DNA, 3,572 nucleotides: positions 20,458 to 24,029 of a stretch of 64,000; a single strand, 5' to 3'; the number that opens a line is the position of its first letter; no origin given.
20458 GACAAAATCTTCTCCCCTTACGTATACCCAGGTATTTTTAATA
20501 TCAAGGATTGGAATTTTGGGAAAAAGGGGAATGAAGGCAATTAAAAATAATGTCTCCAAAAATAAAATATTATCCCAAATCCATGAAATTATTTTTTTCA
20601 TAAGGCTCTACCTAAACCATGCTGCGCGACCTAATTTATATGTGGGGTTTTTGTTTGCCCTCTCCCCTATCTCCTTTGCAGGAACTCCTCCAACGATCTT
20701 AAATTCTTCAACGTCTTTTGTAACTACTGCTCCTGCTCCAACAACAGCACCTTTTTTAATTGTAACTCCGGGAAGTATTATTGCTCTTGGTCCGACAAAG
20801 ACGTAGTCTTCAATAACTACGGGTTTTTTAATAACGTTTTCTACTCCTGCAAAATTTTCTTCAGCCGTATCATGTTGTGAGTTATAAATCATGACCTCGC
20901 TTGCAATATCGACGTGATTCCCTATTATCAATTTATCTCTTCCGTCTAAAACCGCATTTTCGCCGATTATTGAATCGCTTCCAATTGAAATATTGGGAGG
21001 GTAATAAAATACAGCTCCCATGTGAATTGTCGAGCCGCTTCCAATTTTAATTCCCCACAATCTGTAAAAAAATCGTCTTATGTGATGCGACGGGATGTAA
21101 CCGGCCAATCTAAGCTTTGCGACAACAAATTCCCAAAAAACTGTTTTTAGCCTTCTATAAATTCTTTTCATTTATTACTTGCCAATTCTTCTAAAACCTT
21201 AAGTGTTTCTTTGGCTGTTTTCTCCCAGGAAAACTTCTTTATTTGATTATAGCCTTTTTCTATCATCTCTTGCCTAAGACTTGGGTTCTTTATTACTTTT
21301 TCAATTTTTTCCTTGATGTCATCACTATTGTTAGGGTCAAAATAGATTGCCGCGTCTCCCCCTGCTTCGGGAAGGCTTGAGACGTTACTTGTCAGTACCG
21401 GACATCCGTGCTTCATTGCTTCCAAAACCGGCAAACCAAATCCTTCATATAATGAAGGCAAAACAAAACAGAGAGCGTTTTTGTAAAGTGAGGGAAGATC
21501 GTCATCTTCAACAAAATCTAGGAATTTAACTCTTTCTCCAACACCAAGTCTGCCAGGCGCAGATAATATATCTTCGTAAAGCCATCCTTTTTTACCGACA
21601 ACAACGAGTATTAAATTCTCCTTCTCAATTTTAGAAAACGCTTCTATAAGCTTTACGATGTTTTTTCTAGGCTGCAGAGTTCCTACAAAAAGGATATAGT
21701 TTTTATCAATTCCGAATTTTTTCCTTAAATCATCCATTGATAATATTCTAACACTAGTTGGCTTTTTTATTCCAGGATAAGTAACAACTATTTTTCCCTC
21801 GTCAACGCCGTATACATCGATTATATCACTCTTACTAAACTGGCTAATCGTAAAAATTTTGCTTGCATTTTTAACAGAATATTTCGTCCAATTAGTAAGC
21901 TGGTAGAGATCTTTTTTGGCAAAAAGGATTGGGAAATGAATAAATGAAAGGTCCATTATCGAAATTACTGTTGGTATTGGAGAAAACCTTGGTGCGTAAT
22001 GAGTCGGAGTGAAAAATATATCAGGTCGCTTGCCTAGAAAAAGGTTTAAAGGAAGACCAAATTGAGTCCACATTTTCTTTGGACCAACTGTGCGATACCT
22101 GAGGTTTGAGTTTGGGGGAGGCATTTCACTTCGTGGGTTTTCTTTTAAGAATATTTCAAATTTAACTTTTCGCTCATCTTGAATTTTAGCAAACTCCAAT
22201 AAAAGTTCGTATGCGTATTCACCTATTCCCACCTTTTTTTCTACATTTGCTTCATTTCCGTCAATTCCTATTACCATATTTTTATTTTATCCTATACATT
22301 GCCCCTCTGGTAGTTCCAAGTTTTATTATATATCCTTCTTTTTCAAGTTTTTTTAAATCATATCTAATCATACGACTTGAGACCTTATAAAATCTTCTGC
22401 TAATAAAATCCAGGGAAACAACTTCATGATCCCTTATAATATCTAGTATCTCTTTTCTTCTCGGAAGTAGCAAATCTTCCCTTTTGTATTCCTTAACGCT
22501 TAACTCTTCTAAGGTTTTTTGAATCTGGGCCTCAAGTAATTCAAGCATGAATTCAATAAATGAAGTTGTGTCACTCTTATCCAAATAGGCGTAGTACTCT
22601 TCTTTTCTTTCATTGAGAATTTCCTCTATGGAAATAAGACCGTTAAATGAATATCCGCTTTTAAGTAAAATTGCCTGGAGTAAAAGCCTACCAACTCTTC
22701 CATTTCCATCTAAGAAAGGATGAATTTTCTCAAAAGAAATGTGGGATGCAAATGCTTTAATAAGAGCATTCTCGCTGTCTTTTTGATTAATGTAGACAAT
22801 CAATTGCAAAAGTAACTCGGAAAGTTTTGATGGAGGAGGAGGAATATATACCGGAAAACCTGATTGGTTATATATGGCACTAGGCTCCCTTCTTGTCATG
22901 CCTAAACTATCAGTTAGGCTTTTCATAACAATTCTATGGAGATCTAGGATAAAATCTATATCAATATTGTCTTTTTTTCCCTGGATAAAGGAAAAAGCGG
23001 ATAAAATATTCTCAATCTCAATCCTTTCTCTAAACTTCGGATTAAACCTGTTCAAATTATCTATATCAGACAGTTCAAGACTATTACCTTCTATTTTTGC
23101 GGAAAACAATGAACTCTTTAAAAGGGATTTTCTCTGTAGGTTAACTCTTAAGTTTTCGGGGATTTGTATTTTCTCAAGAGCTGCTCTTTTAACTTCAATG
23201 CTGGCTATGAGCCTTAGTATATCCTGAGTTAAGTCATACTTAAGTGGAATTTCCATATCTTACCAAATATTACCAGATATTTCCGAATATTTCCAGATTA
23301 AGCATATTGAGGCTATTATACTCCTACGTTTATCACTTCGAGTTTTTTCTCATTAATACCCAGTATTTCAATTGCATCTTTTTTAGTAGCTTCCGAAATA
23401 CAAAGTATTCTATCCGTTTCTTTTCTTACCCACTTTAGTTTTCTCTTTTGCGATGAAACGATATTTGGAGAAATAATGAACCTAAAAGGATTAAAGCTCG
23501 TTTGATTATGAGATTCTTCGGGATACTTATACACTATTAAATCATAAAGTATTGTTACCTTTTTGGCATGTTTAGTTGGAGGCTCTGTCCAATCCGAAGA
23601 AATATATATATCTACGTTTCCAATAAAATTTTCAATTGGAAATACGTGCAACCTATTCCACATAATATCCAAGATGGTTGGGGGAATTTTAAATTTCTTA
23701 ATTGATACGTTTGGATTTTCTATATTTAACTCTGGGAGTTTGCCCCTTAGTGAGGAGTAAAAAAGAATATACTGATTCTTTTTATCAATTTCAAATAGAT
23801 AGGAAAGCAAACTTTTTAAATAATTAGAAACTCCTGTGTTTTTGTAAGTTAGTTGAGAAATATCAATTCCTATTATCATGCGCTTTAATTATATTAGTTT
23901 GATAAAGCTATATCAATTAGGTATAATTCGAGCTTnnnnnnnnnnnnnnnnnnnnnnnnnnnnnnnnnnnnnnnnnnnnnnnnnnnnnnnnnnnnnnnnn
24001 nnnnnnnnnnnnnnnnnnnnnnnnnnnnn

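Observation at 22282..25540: Non-glycan gene block (Fic AMPylator, NTase-like ORF, 2H phosphoesterase) splitting a >40-kb glycan operon next to a half glycosyltransferase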

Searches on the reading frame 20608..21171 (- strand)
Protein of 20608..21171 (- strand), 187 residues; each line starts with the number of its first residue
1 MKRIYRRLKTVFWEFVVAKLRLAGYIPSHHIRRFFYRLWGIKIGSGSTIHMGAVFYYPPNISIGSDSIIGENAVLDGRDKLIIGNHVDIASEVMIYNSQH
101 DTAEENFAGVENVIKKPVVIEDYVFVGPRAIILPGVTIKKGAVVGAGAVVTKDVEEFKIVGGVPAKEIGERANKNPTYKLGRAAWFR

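Call 3: search_protein_families(library=pfam, proteins=[window:20608-21171:-], max_evalue=0.1)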
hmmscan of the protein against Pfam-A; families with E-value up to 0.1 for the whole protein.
window:20608-21171:- (187 aa): 4 families
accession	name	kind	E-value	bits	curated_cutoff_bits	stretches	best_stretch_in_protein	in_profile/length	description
PF00132.30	Hexapep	-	3.9e-16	58.4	27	2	118-152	2-36/36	Bacterial transferase hexapeptide (six repeats)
PF14602.12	Hexapep_2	-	4.8e-12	45.8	27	1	117-152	1-34/34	Hexapeptide repeat of succinyl-transferase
PF25084.1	LbH_EIF2B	-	3.6e-05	24.2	54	1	59-153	20-102/105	EIF2B subunit epsilon LbH domain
PF25247.1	LbH_GLGC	-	0.056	13.8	27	0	59-122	72-132/135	GLGC left-handed parallel beta-helix domain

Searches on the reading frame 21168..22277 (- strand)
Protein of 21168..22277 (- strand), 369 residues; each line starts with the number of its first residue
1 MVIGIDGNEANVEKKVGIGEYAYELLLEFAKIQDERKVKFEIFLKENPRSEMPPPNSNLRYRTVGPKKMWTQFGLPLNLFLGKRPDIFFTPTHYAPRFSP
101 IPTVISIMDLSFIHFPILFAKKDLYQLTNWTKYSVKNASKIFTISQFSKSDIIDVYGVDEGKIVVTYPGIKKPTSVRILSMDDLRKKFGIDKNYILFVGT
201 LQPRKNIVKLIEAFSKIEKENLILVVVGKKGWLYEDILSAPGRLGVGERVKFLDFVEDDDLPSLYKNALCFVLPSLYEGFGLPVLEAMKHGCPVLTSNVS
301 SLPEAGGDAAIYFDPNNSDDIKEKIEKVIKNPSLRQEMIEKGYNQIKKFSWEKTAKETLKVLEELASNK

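Call 3: search_protein_families(library=pfam, proteins=[window:21168-22277:-], max_evalue=0.1)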
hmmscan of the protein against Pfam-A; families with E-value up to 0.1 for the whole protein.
window:21168-22277:- (369 aa): 5 families
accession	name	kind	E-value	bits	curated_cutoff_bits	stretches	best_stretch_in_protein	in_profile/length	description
PF00534.26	Glycos_transf_1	-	6.4e-42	143.4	26.4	1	182-344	3-171/172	Glycosyl transferases group 1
PF13692.12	Glyco_trans_1_4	-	7.6e-30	104.5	27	1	193-331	2-142/142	Glycosyl transferases group 1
PF13524.12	Glyco_trans_1_2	-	2.3e-09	37.8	25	1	220-359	13-143/144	Glycosyl transferase-like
PF20706.3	GT4-conflict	-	4.9e-09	36.1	26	1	191-356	196-383/385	Family 4 Glycosyltransferase in conflict systems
PF13439.12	Glyco_transf_4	-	9.8e-08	32.6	28.5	1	36-170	18-166/170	Glycosyltransferase Family 4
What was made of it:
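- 21168..22277 (-): Full-length GT4 glycosyltransferase (369 aa). It is the ancestral downstream partner of the half-GT4. In Fic-less relatives its ATG lies 2-4 nt after the half-GT4 stop. Pfam Glycos_transf_1 6.4e-42 plus Glyco_transf_4 (call 3).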

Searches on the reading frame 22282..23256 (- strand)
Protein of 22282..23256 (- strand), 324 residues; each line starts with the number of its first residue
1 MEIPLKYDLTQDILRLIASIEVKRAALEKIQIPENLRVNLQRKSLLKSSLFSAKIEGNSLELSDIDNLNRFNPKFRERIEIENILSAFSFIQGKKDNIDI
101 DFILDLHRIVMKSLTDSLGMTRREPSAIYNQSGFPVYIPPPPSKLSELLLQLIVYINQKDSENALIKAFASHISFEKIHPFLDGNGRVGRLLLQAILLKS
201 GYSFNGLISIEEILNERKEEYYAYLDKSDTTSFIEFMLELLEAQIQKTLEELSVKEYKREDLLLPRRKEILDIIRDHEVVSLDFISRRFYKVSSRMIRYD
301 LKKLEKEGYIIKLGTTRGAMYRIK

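Call 3: search_protein_families(library=pfam, proteins=[window:22282-23256:-], max_evalue=0.1)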
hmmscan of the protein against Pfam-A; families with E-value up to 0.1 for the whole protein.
window:22282-23256:- (324 aa): 4 families
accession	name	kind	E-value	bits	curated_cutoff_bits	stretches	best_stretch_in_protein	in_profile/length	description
PF02661.23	Fic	-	1.1e-18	68.3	24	1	98-197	2-93/93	Fic/DOC family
PF08279.18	HTH_11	-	5.4e-05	23.4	25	1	266-312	1-47/55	HTH domain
PF08220.18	HTH_DeoR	-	5.7e-05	23.2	21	1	266-312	1-46/57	DeoR-like helix-turn-helix domain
PF08461.16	HTH_12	-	0.0034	17.7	21.4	1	269-315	2-53/66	Ribonuclease R winged-helix domain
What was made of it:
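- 22282..23256 (-): SoFic-type class II Fic protein (324 aa). It has an N-terminal inhibitory helix motif SAKIEGN, the active-site motif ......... and a C-terminal winged HTH. It is a derived single-gene insertion between the half-GT4 and the GT4. Pfam Fic 1.1e-18 and HTH_DeoR (call 3).
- Checked: 22282-23256(-) is a Fic protein: Pfam Fic 1.1e-18, with C-terminal HTH_DeoR/HTH_11 (call 3).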

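Call 4: search_protein_families(library=ncbifam, proteins=[window:22282-23256:-], max_evalue=0.1)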
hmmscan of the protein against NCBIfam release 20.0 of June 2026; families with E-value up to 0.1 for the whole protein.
window:22282-23256:- (324 aa): 13 families
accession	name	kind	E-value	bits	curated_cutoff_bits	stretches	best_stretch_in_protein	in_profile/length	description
NF046030.1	ProtAdlyltaseSoFic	equivalog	4.8e-15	55.4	550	1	127-253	139-271/361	protein adenylyltransferase Fic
TIGR02613.1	mob_myst_B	hypoth_equivalog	3.2e-06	27.2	124.4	1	77-232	24-177/186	mobile mystery protein B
NF040755.1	AgaR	equivalog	2.3e-05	23.6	260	1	266-312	7-52/256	transcriptional repressor AgaR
NF040890.1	trans_reg_YgbI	equivalog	9e-05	22.1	400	1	266-313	6-52/253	DNA-binding transcriptional repressor YgbI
NF046029.1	ProtAdlyltaseNmFic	equivalog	0.0048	16.6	230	1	167-200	85-118/177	protein adenylyltransferase Fic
NF041397.1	TranRegGlpR_Halo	equivalog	0.0088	15.7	300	1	266-310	6-49/253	HTH-type transcriptional regulator GlpR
NF040507.1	LBP_cg2779_fam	subfamily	0.0089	16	40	1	145-181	3-38/58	LBP_cg2779 family protein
NF007720.0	PRK10411.1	equivalog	0.017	14.4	259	1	266-312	5-50/243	L-fucose operon activator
NF007316.0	PRK09802.1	equivalog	0.02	14.1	351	1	265-311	17-62/269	DeoR family transcriptional regulator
TIGR01550.1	DOC_P1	subfamily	0.043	14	38.65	0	177-205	64-92/122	type II toxin-antitoxin system death-on-curing family toxin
TIGR00331.1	hrcA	equivalog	0.048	13.2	197.2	1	279-313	21-56/338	heat-inducible transcriptional repressor HrcA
NF010653.0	PRK14052.1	equivalog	0.061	12.4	364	1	168-207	340-375/387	VopS family T3SS effector adenosine monophosphate-protein transferase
TIGR01534.1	GAPDH-I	equivalog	0.07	12.3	367.2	0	182-231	4-49/330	type I glyceraldehyde-3-phosphate dehydrogenase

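Call 49: search_protein_families(library=padloc, proteins=[window:22282-23256:-], max_evalue=0.01)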
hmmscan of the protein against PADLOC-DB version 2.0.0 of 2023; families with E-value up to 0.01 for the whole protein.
window:22282-23256:- (324 aa): 10 families
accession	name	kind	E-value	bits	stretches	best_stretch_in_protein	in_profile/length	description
PDLC03963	SoFic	-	7.2e-49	165.1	1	10-321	21-349/361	-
PDLC04840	PDC-S04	-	1.4e-23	81.8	1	48-246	15-217/227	-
PDLC04966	PDC-S24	-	5.4e-18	63.1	1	93-226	227-366/497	-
PDLC04836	PDC-S04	-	1.9e-16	58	1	51-247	32-229/244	-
PDLC04837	PDC-S04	-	3.6e-14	50.6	1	79-245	65-224/234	-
PDLC04839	PDC-S04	-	1.9e-12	45.3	1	56-227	22-185/205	-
PDLC04838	PDC-S04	-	8.6e-07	26.9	1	160-213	124-179/209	-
PDLC04842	PDC-S04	-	0.0012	16.6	1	171-231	104-158/202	-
PDLC01720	Csa3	-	0.0016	16.9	1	265-313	25-78/118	Csa3_1_CAS-I-II-III-IV-V-VI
PDLC04841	PDC-S04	-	0.0025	15.5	1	161-201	192-232/292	-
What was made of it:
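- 22282..23256 (-): PADLOC SoFic 7.2e-49 covering residues 10-321 (call 49).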

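Call 52: search_solved_structures(query=window:22285-23256:-, max_evalue=0.001, show_alignments=1)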
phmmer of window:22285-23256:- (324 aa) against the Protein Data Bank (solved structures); distinct sequences matched with E-value up to 0.001: 28.
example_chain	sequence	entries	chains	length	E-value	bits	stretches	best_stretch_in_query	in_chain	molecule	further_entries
4rgl_A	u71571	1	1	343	5.8e-24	88.2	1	7-248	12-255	Filamentation induced by cAMP protein Fic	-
9vjc_A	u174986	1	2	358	2.4e-14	56.7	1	122-293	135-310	Protein adenylyltransferase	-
7cb8_A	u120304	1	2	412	1.4e-13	54.2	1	135-226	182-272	Fic-domain containing protein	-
6i7g_A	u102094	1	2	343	4.4e-13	52.5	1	50-246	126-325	Adenosine monophosphate-protein transferase FICD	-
4u04_A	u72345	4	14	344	4.4e-13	52.5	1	50-246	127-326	Adenosine monophosphate-protein transferase FICD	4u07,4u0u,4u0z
6i7h_A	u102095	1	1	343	5.3e-13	52.3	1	50-246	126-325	Adenosine monophosphate-protein transferase FICD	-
6i7i_A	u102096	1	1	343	5.4e-13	52.2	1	50-246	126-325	Adenosine monophosphate-protein transferase FICD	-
6i7j_A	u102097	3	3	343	7.3e-13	51.8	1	50-246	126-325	Adenosine monophosphate-protein transferase FICD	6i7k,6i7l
5jj6_A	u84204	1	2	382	2.1e-12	50.3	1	52-251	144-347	Adenosine monophosphate-protein transferase FICD homolog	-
7xux_A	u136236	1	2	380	2.3e-12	50.2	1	45-233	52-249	Fido domain-containing protein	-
4u0s_A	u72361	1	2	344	3.5e-12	49.6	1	52-246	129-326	Adenosine monophosphate-protein transferase FICD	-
9yz5_A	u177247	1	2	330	4.7e-12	49.1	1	52-245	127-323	Protein adenylyltransferase FICD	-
5jj7_A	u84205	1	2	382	5.7e-12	48.9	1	89-251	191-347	Adenosine monophosphate-protein transferase FICD homolog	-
9tch_A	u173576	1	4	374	9.1e-12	48.2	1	122-253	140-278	Protein adenylyltransferase SoFic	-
9tc4_A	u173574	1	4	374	9.1e-12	48.2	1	122-253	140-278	Protein adenylyltransferase SoFic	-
3eqx_A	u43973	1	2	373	9.2e-12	48.2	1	122-253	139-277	FIC DOMAIN CONTAINING TRANSCRIPTIONAL REGULATOR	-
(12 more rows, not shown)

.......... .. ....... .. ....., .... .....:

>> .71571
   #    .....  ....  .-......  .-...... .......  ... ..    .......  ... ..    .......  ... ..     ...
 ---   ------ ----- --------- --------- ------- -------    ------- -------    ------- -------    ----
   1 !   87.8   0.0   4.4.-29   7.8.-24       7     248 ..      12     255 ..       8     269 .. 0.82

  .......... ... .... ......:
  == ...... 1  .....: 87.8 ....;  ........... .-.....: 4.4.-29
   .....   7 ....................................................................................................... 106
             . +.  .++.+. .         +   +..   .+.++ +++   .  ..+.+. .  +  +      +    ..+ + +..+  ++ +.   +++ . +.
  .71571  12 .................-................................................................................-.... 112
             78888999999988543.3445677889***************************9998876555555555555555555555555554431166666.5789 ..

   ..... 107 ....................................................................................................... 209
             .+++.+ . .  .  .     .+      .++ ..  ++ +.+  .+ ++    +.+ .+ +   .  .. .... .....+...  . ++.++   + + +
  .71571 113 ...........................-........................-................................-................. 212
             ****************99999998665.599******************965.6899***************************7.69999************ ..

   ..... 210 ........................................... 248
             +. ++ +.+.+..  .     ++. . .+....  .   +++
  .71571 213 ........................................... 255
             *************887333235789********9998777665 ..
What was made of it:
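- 22282..23256 (-): PDB 4rgl 5.8e-24 and SoFic 3eqx 9e-12 (call 52).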

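Call 82: search_dna_similar(query=window:22285-23256:-, collection=phages, mode=protein, max_rows=10)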
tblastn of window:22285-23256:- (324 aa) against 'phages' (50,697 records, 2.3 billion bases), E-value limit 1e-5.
Records with a match: 38; places in all: 38; records where one place covers at least 80% of the query: 0.
Best place of each record, by identity: <60% 38.
By first word of the organism name: Streptococcus 23; Bacteriophage 7; Staphylococcus 2; Lactococcus 2; Listeria 2; Clostridioides 1; Syntrophomonadaceae 1.
By host as written in the record: - 8; Staphylococcus aureus 2; Listeria monocytogenes 2; Clostridioides difficile Semix9 1; Streptococcus porci DSM_23759 1; Streptococcus mitis SK1080 1; Streptococcus pneumoniae 19F/2 1; Streptococcus pneumoniae 15C/2 1; and 21 more.
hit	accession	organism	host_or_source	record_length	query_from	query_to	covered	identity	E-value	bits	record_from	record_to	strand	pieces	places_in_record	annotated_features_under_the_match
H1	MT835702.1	Bacteriophage sp.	human fecal samples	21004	5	222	67%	32.6%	3e-17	88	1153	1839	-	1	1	record has no annotation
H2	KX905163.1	Clostridioides phage phiSemix9P1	Clostridioides difficile Semix9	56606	102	305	63%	30.0%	5e-6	54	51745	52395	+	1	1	regulatory protein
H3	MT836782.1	Bacteriophage sp.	human fecal samples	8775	155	314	49%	33.5%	2e-10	67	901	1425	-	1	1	record has no annotation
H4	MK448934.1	Streptococcus phage Javan422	Streptococcus porci DSM_23759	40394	55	202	46%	36.1%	2e-9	64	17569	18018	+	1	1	Huntingtin interacting protein E-like protein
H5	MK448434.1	Streptococcus satellite phage Javan329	Streptococcus mitis SK1080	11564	55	242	58%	27.6%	5e-7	57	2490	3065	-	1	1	hypothetical protein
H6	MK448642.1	Streptococcus satellite phage Javan754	Streptococcus pneumoniae 19F/2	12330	55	242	58%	27.4%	2e-7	58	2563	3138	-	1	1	hypothetical protein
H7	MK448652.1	Streptococcus satellite phage Javan763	Streptococcus pneumoniae 15C/2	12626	55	242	58%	27.4%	2e-7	58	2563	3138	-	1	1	hypothetical protein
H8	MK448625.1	Streptococcus satellite phage Javan738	Streptococcus pneumoniae 35F/2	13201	55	242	58%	27.4%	2e-7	58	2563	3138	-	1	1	hypothetical protein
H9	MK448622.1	Streptococcus satellite phage Javan735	Streptococcus pneumoniae 34/4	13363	55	242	58%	27.4%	2e-7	58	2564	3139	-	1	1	hypothetical protein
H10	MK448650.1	Streptococcus satellite phage Javan761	Streptococcus pneumoniae 9V/6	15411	55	242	58%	27.4%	2e-7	58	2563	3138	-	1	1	hypothetical protein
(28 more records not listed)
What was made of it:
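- Tried and rejected: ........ tblastn with Fic gave only hits of at most 36% identity covering at most 67% of the protein (call 82).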

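Call 88: find_related_loci(query=A8, collection=viral_contigs, flank=5000)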
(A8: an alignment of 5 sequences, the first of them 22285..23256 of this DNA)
Query A8 (324 aa) in viral_contigs; peptide patterns used: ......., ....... (x = any residue, [..] = any of these).
76 stretches matched a pattern, but none encodes a relative of the query by tblastn (E <= 1e-3).

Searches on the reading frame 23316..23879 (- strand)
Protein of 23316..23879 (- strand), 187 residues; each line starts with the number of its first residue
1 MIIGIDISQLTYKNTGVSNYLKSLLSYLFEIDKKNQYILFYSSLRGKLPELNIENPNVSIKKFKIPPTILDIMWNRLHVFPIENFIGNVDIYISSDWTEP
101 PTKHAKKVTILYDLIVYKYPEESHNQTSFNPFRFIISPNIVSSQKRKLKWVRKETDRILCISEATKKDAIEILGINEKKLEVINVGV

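Call 3: search_protein_families(library=pfam, proteins=[window:23316-23879:-], max_evalue=0.1)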
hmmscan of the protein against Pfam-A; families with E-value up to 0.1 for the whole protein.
window:23316-23879:- (187 aa): 2 families
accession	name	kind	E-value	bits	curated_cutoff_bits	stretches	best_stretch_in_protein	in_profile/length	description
PF13439.12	Glyco_transf_4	-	3.9e-06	27.4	28.5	1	144-187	123-166/170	Glycosyltransferase Family 4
PF06925.17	MGDG_synth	-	0.016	15.8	25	1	149-182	132-164/169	Monogalactosyldiacylglycerol (MGDG) synthase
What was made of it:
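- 23316..23879 (-): Stand-alone GT4 N-terminal (acceptor-side Rossmann) domain protein, 187 aa. It is a conserved short gene, not a pseudogene. Glyco_transf_4 3.9e-06, just below the cutoff (call 3).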

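Call 4: search_protein_families(library=ncbifam, proteins=[window:23316-23879:-], max_evalue=0.1)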
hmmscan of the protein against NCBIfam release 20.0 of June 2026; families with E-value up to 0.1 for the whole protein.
window:23316-23879:- (187 aa): 1 family
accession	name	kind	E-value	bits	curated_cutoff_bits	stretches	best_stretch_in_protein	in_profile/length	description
TIGR04157.1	glyco_rSAM_CFB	subfamily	0.015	14.3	400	1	144-186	159-201/406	TIGR04157 family glycosyltransferase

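Call 49: search_protein_families(library=padloc, proteins=[window:23316-23879:-], max_evalue=0.01)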
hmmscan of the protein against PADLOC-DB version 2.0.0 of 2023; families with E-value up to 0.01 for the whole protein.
window:23316-23879:- (187 aa): 0 families
